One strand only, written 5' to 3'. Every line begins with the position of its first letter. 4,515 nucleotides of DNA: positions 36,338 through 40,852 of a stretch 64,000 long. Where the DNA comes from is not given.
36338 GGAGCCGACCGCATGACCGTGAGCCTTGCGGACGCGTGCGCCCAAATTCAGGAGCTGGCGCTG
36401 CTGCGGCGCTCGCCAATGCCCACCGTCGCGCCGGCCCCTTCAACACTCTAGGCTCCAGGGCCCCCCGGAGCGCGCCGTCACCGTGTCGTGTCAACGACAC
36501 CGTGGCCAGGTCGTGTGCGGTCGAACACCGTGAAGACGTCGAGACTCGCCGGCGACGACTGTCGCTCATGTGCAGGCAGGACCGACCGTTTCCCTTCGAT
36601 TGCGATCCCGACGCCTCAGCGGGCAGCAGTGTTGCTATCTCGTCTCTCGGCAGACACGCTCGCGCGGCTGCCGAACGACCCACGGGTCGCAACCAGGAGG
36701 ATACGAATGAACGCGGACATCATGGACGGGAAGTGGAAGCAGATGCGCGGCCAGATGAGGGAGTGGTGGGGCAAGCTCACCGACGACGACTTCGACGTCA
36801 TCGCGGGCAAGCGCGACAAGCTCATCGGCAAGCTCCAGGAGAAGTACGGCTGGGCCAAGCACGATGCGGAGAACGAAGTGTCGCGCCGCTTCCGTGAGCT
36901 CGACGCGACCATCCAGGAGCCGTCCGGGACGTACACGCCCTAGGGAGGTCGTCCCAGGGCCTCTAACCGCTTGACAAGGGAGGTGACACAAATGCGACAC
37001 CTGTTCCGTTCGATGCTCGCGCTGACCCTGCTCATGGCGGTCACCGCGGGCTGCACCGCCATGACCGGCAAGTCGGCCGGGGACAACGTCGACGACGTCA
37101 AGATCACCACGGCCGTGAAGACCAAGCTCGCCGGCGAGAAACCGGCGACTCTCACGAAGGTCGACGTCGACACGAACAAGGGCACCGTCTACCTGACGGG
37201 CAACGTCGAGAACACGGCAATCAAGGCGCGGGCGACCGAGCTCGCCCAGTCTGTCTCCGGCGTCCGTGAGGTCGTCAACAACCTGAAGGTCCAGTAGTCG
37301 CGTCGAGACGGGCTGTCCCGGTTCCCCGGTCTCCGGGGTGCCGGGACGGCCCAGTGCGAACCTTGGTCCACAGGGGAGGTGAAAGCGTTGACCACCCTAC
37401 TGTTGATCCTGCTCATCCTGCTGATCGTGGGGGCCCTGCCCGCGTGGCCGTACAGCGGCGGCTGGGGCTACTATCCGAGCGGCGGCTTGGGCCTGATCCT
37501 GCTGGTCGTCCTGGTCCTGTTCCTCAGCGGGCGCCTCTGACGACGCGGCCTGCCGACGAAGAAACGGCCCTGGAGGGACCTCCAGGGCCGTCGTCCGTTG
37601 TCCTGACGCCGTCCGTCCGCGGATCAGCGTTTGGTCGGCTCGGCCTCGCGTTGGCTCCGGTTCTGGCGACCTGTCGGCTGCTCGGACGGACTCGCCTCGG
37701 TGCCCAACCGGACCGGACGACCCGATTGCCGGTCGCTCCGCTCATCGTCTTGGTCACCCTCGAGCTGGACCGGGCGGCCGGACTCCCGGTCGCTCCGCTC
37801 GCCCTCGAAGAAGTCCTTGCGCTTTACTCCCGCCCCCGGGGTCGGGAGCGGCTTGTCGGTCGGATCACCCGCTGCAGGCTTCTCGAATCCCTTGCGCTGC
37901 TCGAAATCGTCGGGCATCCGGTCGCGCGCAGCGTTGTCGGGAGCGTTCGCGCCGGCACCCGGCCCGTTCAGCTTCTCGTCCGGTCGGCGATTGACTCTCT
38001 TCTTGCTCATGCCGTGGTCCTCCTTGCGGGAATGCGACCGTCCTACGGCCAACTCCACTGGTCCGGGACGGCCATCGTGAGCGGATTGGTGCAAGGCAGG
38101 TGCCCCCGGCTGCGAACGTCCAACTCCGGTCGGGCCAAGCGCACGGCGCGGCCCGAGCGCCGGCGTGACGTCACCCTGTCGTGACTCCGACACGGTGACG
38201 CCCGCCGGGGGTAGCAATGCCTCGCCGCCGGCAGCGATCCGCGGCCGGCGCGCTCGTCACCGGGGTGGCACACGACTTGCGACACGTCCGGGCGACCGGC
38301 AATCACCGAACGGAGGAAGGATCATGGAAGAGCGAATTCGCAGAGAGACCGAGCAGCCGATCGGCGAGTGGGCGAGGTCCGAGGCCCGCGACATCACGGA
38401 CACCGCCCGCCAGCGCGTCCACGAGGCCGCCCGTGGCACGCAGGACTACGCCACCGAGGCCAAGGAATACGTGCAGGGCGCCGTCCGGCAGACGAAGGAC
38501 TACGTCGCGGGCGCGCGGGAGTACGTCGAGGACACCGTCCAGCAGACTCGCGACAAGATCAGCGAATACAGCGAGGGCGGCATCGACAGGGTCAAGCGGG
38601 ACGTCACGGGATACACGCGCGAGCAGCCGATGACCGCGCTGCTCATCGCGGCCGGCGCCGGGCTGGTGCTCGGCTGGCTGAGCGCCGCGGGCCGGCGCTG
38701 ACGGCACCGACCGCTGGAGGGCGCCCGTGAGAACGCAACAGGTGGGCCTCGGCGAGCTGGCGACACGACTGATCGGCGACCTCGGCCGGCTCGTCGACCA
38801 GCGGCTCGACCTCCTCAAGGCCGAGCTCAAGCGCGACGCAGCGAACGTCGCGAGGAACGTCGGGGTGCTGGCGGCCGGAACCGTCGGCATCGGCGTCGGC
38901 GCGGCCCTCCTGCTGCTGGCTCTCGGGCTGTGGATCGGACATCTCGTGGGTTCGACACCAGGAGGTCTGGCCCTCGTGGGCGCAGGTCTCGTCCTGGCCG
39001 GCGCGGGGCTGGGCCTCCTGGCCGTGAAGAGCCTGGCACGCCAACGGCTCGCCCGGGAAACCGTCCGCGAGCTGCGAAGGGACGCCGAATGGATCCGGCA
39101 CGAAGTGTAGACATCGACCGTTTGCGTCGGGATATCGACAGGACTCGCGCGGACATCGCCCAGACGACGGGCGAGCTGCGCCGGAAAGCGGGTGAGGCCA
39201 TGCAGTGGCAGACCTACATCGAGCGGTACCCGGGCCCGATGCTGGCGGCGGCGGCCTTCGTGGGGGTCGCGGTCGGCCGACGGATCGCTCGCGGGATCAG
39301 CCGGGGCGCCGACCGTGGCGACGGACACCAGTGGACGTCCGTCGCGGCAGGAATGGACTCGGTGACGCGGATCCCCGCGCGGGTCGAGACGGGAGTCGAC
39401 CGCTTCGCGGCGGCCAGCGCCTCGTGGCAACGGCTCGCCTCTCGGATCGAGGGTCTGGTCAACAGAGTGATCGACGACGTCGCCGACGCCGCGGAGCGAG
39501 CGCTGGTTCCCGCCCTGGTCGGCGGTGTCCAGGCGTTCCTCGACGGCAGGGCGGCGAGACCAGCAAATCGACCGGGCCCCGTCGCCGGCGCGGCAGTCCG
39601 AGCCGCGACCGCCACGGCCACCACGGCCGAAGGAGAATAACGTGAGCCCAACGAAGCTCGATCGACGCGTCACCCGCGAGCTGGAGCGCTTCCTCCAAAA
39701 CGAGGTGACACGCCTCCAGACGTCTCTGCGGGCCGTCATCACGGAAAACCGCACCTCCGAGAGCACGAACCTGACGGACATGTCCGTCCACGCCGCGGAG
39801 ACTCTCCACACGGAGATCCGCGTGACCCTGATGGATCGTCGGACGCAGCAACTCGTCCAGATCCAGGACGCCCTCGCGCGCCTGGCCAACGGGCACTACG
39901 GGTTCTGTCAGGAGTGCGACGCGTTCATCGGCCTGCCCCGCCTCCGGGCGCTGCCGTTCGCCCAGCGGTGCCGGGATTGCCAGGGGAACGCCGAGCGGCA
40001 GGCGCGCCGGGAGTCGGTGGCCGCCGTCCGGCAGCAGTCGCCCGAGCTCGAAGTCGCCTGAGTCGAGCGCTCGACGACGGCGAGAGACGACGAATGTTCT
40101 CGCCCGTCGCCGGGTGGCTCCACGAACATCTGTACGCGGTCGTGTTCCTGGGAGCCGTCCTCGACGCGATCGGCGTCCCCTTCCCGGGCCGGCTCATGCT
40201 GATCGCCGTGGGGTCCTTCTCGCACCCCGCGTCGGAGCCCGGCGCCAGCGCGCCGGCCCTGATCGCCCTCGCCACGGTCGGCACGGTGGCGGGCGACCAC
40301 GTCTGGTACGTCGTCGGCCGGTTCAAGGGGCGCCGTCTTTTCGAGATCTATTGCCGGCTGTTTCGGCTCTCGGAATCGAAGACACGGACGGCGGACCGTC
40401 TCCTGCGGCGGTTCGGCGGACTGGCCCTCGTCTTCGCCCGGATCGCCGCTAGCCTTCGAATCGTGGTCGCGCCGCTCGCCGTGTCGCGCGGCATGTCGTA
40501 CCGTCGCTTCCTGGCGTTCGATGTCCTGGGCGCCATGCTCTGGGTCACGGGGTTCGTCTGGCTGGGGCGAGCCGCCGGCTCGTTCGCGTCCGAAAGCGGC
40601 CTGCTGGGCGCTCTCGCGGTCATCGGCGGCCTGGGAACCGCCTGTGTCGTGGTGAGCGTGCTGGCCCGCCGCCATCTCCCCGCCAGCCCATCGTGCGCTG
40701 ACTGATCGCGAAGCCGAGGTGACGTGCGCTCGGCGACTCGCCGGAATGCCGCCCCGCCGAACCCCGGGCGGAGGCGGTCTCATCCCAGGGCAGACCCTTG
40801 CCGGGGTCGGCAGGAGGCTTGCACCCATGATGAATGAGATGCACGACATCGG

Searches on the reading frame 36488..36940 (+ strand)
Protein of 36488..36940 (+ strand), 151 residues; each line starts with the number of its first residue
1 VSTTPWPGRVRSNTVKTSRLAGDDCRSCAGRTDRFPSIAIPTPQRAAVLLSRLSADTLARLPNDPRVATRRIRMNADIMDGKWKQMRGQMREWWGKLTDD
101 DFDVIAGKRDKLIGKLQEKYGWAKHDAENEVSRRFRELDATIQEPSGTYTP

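Call 12: search_protein_families(library=pfam, max_evalue=0.01, proteins=[window:36488-36940:+])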
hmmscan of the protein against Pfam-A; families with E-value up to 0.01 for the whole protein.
window:36488-36940:+ (151 aa): 1 family
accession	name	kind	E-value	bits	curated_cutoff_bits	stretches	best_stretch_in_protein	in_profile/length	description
PF05532.17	CsbD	-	8.8e-18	64.4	40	1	77-128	1-52/53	CsbD-like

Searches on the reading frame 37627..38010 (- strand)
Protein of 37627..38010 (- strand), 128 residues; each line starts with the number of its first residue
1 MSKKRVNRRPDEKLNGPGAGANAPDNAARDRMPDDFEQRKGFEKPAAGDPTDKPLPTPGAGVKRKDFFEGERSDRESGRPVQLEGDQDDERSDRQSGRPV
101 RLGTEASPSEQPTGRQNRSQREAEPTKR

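Call 12: search_protein_families(library=pfam, max_evalue=0.01, proteins=[window:37627-38010:-])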
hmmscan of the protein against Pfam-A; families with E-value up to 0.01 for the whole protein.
window:37627-38010:- (128 aa): 0 families

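Call 46: search_protein_families(library=ncbifam, max_evalue=0.00001, proteins=[window:37627-38010:-])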
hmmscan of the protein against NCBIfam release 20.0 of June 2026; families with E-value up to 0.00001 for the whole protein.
window:37627-38010:- (128 aa): 0 families
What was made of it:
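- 37624..38010 (-): Gene for a 128-aa hydrophilic, probably disordered protein. Its motif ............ occurs twice here. An AAGGAGG ribosome-binding site sits 8 nt before the ATG. No Pfam or NCBIfam hit (calls 12, 46).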

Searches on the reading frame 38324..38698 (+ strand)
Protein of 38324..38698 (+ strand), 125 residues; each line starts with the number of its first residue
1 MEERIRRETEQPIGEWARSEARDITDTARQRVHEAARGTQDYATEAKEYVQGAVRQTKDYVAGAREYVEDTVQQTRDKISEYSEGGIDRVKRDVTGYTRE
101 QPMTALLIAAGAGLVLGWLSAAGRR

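Call 12: search_protein_families(library=pfam, max_evalue=0.01, proteins=[window:38324-38698:+])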
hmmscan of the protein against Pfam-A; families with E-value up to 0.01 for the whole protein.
window:38324-38698:+ (125 aa): 1 family
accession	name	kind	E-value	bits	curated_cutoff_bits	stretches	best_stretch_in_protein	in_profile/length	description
PF24599.1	DUF7621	-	0.0018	18.6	27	1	75-102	3-30/79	Family of unknown function (DUF7621)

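Call 16: find_encoding_contigs(protein=window:38324-38698:+, flank=3000, max_places=6)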
Protein window:38324-38698:+ (125 aa): no gene with exactly this product is on record in the collection.

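Call 18: find_homologous_proteins(query=window:38324-38698:+, max_evalue=0.00001)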
Query window:38324-38698:+ (125 aa): 177 proteins with E <= 0.00001 among 234 candidates; the best 120 are listed.
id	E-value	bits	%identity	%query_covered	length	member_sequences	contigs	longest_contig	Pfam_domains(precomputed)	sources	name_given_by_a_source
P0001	1.5e-72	259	100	100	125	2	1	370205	-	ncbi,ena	-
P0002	7.0e-67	241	92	100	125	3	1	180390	PF28479.1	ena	-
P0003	3.3e-66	239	91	100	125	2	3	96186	PF28479.1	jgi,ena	jgi:ElaB/YqjD/DUF883 family membrane-anchored ribosome-binding protein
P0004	1.0e-60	221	85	100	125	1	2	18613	PF28479.1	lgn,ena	-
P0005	3.1e-60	219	87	100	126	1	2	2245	-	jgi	jgi:ElaB/YqjD/DUF883 family membrane-anchored ribosome-binding protein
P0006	6.2e-60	218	85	99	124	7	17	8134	-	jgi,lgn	jgi:polyhydroxyalkanoate synthesis regulator phasin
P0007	2.1e-58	213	83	100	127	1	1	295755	-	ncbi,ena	-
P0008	3.5e-58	213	81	100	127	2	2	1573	-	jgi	jgi:ElaB/YqjD/DUF883 family membrane-anchored ribosome-binding protein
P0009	1.2e-56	208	80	100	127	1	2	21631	-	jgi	jgi:ElaB/YqjD/DUF883 family membrane-anchored ribosome-binding protein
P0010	1.3e-56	208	81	100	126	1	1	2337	PF28479.1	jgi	jgi:ElaB/YqjD/DUF883 family membrane-anchored ribosome-binding protein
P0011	2.2e-56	207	80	100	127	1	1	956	PF28479.1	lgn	-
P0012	3.6e-56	206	80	100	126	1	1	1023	PF28479.1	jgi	jgi:ElaB/YqjD/DUF883 family membrane-anchored ribosome-binding protein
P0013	5.0e-55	203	79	100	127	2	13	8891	-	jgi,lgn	jgi:ElaB/YqjD/DUF883 family membrane-anchored ribosome-binding protein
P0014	6.2e-55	202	78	100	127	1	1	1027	PF28479.1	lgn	-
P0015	1.3e-51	191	74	100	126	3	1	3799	-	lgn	-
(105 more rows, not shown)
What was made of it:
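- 38324..38701 (+): First gene of the plus operon: a 125-aa ElaB/YqjD/DUF883-like protein with a C-terminal membrane anchor. 177 homologues, which JGI names ElaB/YqjD/DUF883 (call 18).
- Tried and rejected: Exact-sequence look-up of the DUF883-like protein found nothing (call 16), although a 100% identical cluster exists (call 18).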

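Call 20: find_related_loci(query=A1, collection=genome_contigs, flank=4000)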
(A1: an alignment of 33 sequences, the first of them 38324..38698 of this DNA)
Query A1 (125 aa) in genome_contigs; peptide patterns used: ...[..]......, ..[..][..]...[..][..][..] (x = any residue, [..] = any of these).
66 stretches matched a pattern; 12 encode a relative of the query (tblastn E <= 1e-3); 12 distinct loci.
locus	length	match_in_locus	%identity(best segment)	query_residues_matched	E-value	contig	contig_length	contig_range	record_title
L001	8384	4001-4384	69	1-125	3e-55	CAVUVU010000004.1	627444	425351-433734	MAG: uncultured Candidatus Rokubacteria bacterium isolate MFD05567.bin.2.187 genome assembly, contig: contig_24889, whol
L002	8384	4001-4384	66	1-125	3e-54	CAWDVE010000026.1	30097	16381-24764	MAG: uncultured Candidatus Rokubacteria bacterium isolate MFD05674.bin.2.168 genome assembly, contig: contig_81128, whol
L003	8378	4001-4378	67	1-125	1e-53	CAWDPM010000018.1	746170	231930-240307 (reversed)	MAG: uncultured Candidatus Rokubacteria bacterium isolate MFD04850.bin.1.411 genome assembly, contig: contig_2945, whole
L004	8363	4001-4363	69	1-125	5e-52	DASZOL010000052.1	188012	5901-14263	MAG TPA_asm: Candidatus Methylomirabilota bacterium isolate SMAG_U5944 k141_3429292, whole genome shotgun sequence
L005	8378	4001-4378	64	1-125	3e-49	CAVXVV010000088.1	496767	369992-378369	MAG: uncultured Candidatus Rokubacteria bacterium isolate MFD04850.bin.2.156 genome assembly, contig: contig_7489, whole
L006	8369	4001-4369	62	1-121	2e-48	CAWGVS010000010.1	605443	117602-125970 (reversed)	MAG: uncultured Candidatus Rokubacteria bacterium isolate MFD02242.bin.2.73 genome assembly, contig: contig_751, whole g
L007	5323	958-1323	66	1-125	9e-48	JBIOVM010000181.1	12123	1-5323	MAG: Candidatus Rokuibacteriota bacterium isolate MAG108 k127_585489, whole genome shotgun sequence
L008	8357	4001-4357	60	1-125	9e-45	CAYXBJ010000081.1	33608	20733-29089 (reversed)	MAG TPA_asm: uncultured bacterium isolate binchicken_co279_6 genome assembly, contig: k141_1203867, whole genome shotgun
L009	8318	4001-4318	66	16-125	8e-43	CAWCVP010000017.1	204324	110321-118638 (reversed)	MAG: uncultured Candidatus Rokubacteria bacterium isolate MFD00962.bin.2.92 genome assembly, contig: contig_59315, whole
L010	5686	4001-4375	52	10-125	1e-36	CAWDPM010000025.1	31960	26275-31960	MAG: uncultured Candidatus Rokubacteria bacterium isolate MFD04850.bin.1.411 genome assembly, contig: contig_45895, whol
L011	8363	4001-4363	58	1-119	2e-28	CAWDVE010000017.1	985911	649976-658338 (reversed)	MAG: uncultured Candidatus Rokubacteria bacterium isolate MFD05674.bin.2.168 genome assembly, contig: contig_39445, whol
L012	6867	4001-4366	52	10-125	1e-22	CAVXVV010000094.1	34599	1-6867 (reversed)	MAG: uncultured Candidatus Rokubacteria bacterium isolate MFD04850.bin.2.156 genome assembly, contig: contig_88032, whol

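Call 46: search_protein_families(library=ncbifam, max_evalue=0.00001, proteins=[window:38324-38698:+])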
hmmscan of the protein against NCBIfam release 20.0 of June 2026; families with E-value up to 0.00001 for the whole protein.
window:38324-38698:+ (125 aa): 0 families

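Call 57: find_encoding_contigs(protein=P0002, flank=1500, max_places=1)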
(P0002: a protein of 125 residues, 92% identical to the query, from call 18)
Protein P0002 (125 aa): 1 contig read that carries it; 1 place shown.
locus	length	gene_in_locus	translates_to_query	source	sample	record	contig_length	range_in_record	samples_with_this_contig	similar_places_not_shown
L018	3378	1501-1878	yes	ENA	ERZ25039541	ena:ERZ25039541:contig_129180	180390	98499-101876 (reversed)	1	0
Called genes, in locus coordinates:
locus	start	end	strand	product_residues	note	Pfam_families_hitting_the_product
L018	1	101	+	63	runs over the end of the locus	PF05532:CsbD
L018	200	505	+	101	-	PF04972:BON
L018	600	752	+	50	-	PF11752:DUF3309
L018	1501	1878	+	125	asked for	PF28479:At4g13230 (faint)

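Call 58: find_encoding_contigs(protein=P0007, flank=1500, max_places=1)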
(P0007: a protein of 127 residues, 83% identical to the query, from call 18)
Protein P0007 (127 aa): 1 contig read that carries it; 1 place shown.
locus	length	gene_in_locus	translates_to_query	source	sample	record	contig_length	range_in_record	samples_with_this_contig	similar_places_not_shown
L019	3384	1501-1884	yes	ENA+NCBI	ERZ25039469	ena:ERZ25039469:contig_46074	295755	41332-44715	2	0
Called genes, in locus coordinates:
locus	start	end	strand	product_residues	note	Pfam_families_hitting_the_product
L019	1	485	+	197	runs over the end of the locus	PF05532:CsbD, PF04972:BON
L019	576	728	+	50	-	PF11752:DUF3309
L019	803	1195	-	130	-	-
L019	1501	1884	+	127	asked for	-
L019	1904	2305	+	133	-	PF07332:Phage_holin_3_6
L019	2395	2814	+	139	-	-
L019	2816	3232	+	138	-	PF01258:zf-dskA_traR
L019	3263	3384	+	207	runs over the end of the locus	PF09335:VTT_dom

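Call 59: find_encoding_contigs(protein=P0003, flank=1500, max_places=1)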
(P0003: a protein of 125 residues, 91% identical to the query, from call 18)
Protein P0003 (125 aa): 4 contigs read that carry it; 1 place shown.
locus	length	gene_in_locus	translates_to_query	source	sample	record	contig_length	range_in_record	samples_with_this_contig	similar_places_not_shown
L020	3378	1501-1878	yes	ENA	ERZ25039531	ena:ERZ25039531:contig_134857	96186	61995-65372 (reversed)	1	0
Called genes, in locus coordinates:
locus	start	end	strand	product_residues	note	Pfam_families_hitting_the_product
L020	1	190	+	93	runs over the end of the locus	PF05532:CsbD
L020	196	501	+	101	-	PF04972:BON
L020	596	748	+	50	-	PF11752:DUF3309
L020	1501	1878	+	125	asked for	PF28479:At4g13230 (weak)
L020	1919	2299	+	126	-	PF07332:Phage_holin_3_6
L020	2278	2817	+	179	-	-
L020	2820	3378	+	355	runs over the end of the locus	PF01258:zf-dskA_traR, PF09335:VTT_dom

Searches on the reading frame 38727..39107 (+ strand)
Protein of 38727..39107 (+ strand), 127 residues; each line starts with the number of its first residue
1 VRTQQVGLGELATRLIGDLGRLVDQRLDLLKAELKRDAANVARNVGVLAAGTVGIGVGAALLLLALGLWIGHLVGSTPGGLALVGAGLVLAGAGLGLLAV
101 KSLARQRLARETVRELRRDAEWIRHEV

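Call 12: search_protein_families(library=pfam, max_evalue=0.01, proteins=[window:38727-39107:+])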
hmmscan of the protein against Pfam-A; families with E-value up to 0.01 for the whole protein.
window:38727-39107:+ (127 aa): 1 family
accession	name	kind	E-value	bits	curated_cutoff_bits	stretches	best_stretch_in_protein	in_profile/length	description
PF07332.16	Phage_holin_3_6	-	1.5e-18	67.4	28.4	1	9-124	1-116/116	Putative Actinobacterial Holin-X, holin superfamily III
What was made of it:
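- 38727..39110 (+): Second gene: Holin-X-like membrane protein (Phage_holin_3_6). Pfam E = 1.5e-18 (call 12).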

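Call 46: search_protein_families(library=ncbifam, max_evalue=0.00001, proteins=[window:38727-39107:+])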
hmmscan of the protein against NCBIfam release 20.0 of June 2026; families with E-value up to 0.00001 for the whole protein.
window:38727-39107:+ (127 aa): 0 families

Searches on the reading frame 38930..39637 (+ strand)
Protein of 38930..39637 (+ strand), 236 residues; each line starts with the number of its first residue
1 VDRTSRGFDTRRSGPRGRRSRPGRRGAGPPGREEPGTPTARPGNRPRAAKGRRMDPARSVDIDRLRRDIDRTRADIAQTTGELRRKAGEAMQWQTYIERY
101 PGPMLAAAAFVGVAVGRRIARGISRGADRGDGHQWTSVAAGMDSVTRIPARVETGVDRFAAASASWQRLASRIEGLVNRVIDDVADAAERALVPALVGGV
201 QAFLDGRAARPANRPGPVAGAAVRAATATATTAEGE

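Call 12: search_protein_families(library=pfam, max_evalue=0.01, proteins=[window:38930-39637:+])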
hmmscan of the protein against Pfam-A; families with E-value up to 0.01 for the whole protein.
window:38930-39637:+ (236 aa): 1 family
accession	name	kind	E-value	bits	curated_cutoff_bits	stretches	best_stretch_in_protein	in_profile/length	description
PF12277.13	DUF3618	-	0.0003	21.4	24.9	1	61-87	3-29/47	Protein of unknown function (DUF3618)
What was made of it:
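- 39089..39640 (+): Third gene: DUF3618-like protein. The start codon is uncertain. Weak Pfam match to DUF3618, E = 3e-4, below the curated cut-off (call 12).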

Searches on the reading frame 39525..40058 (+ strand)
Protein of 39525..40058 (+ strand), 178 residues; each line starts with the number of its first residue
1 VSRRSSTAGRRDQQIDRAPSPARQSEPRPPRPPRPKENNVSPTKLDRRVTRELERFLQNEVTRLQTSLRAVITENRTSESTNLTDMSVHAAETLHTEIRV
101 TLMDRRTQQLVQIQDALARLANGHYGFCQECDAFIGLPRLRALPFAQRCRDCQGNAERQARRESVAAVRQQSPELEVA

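Call 12: search_protein_families(library=pfam, max_evalue=0.01, proteins=[window:39525-40058:+])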
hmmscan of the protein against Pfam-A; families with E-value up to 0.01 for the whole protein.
window:39525-40058:+ (178 aa): 1 family
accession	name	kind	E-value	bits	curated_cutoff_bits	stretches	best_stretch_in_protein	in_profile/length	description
PF01258.23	zf-dskA_traR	-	3.1e-10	40.3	24.9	1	125-158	3-36/36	Prokaryotic dksA/traR C4-type zinc finger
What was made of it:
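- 39639..40061 (+): Fourth gene: DksA/TraR C4 zinc-finger protein. The start is uncertain; the ORF opens at 39525. Pfam zf-dskA_traR, E = 3e-10 (call 12).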

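Call 46: search_protein_families(library=ncbifam, max_evalue=0.00001, proteins=[window:39525-40058:+])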
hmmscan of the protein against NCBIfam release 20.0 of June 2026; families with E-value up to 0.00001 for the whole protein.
window:39525-40058:+ (178 aa): 5 families
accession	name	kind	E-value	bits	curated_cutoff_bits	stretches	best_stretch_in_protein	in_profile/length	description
TIGR02420.1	dksA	equivalog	9.5e-16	58.2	115.5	1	52-153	8-108/110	RNA polymerase-binding protein DksA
NF033459.1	DksA_like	equivalog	5.5e-15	55.6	105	1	52-159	5-112/113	RNA polymerase-binding protein DksA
TIGR02890.1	bacill_yteA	subfamily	1.5e-13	51.2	134.4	1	59-162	19-123/159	regulatory protein, yteA family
NF008045.0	PRK10778.1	equivalog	1.8e-09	38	289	1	62-159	49-145/151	RNA polymerase-binding protein DksA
TIGR02419.1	C4_traR_proteo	subfamily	1.4e-08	35.2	59.7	1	105-157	12-64/64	phage/conjugal plasmid C-4 type zinc finger protein, TraR family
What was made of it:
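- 39639..40061 (+): DksA NCBIfam models score below their cut-offs (call 46).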

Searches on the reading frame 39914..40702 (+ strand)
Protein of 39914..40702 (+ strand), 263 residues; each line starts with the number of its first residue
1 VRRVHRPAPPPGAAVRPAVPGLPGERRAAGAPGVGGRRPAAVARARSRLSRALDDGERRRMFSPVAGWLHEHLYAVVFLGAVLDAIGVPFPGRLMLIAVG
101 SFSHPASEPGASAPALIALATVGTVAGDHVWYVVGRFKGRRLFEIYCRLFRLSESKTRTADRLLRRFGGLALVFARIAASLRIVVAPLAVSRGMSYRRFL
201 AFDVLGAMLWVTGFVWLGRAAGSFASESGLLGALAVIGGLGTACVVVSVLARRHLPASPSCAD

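Call 12: search_protein_families(library=pfam, max_evalue=0.01, proteins=[window:39914-40702:+])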
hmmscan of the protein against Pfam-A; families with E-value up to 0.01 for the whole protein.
window:39914-40702:+ (263 aa): 1 family
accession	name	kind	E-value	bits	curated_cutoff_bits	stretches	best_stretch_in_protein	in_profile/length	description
PF09335.16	VTT_dom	-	1.5e-12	48.5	33.9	1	90-219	1-122/123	VTT domain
